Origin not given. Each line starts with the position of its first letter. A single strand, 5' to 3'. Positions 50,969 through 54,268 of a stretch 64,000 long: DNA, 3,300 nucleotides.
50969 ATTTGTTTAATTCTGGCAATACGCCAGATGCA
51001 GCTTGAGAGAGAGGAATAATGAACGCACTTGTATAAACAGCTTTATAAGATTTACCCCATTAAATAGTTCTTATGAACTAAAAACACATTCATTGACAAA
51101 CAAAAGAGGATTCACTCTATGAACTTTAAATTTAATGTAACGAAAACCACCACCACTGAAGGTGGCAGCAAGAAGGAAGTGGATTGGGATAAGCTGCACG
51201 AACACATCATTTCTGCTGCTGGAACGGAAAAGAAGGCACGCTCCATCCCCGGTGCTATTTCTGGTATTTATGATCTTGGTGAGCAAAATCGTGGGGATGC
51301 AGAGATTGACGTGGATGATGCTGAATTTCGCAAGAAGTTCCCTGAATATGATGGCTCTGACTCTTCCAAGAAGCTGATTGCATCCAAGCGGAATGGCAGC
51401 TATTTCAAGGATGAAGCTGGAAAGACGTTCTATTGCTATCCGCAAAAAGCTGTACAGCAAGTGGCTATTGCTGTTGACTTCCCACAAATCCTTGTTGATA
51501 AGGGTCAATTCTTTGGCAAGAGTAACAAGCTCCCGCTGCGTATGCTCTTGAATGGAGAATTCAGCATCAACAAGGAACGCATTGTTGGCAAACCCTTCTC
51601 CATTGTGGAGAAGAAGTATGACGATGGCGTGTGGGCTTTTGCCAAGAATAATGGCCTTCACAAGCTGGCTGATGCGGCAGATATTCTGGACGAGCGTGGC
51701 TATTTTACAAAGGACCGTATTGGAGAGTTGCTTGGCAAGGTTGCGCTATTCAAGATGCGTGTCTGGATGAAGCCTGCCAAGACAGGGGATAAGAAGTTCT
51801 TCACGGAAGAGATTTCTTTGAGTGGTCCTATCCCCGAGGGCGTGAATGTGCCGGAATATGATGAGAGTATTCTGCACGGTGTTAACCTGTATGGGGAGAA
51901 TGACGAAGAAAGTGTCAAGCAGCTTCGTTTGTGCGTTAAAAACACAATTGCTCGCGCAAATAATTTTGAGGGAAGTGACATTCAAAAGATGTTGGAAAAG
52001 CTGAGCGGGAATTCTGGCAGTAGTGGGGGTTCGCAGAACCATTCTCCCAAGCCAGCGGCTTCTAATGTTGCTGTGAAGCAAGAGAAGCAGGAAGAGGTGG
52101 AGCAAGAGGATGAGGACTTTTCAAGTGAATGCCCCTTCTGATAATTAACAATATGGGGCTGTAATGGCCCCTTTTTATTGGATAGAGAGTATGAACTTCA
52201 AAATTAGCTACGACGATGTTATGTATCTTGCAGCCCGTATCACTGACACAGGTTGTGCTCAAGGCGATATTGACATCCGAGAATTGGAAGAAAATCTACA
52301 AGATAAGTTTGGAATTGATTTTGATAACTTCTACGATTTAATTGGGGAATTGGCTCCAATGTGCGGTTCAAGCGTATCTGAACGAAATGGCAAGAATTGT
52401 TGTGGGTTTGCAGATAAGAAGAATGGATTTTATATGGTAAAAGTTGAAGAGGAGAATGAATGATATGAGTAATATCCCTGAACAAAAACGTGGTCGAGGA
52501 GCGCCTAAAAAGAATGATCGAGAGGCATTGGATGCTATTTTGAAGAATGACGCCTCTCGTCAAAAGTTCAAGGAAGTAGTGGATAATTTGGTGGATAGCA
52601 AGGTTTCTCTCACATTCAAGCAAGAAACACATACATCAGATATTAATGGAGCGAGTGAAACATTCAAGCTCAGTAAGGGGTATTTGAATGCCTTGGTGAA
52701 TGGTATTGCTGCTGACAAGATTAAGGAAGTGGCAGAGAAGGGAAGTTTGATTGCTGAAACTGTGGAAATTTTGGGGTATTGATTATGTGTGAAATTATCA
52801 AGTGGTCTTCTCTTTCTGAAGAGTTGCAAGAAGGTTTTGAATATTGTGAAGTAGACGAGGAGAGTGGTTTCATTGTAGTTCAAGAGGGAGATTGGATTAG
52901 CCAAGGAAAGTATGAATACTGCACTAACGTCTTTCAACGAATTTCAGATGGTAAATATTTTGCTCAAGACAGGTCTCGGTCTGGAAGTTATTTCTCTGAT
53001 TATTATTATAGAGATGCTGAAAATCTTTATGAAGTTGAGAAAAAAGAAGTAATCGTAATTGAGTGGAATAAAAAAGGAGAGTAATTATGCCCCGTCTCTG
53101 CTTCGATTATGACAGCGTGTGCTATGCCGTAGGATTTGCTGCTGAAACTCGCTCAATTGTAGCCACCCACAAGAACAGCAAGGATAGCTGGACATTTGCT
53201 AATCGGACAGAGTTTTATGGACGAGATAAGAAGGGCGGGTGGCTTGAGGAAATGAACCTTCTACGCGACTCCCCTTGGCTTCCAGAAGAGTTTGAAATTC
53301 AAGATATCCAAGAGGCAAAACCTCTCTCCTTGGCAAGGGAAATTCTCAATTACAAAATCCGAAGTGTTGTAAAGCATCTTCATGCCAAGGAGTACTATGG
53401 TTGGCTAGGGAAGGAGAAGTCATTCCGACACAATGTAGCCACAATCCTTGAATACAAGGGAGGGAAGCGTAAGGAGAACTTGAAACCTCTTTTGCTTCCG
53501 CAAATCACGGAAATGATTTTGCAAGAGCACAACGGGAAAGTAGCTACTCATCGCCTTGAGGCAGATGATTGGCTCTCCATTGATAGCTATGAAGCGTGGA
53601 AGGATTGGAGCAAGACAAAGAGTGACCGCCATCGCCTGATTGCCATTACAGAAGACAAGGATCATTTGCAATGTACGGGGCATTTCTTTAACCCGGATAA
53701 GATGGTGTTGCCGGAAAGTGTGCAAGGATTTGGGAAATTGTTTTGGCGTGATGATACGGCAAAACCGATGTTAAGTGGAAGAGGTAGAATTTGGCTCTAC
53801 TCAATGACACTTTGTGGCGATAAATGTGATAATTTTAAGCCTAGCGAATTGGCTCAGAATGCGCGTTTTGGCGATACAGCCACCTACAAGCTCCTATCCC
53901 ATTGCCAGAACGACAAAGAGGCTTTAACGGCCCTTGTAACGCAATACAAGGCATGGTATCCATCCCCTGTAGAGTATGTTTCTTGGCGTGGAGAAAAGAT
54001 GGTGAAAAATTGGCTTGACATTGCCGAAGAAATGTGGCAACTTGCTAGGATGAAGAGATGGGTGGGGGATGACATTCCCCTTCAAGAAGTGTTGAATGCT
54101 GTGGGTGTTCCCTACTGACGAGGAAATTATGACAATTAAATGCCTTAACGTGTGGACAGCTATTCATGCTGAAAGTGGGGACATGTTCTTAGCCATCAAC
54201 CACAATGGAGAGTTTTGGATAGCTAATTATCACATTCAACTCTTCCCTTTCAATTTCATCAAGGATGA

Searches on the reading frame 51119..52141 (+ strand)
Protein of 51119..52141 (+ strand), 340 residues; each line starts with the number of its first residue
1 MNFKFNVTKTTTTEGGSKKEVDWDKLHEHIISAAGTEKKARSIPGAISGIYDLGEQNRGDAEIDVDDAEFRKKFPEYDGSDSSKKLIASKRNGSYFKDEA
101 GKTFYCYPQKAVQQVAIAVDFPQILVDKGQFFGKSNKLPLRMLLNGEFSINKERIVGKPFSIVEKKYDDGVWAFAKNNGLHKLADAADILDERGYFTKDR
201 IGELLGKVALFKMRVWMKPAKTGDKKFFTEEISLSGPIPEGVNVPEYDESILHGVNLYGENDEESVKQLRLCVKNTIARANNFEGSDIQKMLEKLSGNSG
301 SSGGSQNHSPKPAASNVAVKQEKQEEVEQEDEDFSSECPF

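Call 14: search_protein_families(library=phrogs, proteins=[window:51119-52141:+])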
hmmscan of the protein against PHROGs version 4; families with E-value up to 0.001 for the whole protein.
window:51119-52141:+ (340 aa): 1 family
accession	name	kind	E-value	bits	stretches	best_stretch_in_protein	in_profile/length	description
phrog_2544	-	unknown function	6.2e-110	369.1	1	1-340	1-362/362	-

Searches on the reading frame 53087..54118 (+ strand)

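Call 14: search_protein_families(library=phrogs, proteins=[window:53087-54118:+])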
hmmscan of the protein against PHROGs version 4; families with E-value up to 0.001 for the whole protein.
window:53087-54118:+ (343 aa): 1 family
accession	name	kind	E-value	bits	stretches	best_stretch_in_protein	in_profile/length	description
phrog_107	-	DNA, RNA and nucleotide metabolism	1e-43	151.3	1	4-341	122-378/542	exonuclease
